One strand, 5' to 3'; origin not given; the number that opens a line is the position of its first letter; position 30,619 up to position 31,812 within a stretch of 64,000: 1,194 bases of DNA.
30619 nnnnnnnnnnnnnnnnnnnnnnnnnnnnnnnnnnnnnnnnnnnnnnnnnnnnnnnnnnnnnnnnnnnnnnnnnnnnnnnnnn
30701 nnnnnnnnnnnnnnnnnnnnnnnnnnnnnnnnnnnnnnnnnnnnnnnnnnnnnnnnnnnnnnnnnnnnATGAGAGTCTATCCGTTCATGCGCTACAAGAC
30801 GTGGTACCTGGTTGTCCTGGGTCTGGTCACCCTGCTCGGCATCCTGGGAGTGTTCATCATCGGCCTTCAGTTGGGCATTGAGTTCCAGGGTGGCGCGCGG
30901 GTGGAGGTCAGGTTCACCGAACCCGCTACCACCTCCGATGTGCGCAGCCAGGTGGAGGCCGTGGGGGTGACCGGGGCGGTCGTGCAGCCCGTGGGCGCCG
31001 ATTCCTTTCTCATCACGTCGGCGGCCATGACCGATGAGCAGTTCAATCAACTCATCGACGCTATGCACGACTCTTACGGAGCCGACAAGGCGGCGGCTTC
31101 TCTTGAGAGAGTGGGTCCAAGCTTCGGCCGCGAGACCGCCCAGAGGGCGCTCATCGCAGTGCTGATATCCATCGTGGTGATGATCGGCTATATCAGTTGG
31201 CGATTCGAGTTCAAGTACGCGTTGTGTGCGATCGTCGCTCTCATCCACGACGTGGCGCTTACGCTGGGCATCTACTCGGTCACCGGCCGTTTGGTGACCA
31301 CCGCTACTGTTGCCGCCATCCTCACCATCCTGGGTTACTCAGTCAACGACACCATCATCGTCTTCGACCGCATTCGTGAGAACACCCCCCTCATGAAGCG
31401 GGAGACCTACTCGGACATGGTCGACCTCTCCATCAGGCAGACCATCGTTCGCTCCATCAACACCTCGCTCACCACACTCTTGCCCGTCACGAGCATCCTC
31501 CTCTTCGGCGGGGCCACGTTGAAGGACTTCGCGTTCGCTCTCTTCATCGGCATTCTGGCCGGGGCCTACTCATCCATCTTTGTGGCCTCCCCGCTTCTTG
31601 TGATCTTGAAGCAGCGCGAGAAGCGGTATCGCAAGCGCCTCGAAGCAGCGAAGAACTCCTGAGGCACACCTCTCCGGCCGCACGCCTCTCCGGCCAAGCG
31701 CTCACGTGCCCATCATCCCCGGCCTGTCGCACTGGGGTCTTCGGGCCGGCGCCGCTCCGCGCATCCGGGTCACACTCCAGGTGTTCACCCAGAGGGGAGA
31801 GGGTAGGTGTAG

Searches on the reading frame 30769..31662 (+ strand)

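Call 18: search_protein_families(library=pfam, proteins=[window:30769-31662:+], max_evalue=0.001)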
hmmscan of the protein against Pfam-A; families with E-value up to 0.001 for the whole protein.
window:30769-31662:+ (297 aa): 2 families
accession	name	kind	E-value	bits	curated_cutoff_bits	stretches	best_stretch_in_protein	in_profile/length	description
PF02355.23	SecD_SecF_C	-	1.6e-62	210.8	20.5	1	100-282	6-188/189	Protein export membrane protein SecD/SecF, C-terminal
PF07549.19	Sec_GG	-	4.1e-07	29.7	20.3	1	29-53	4-28/28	SecD/SecF GG Motif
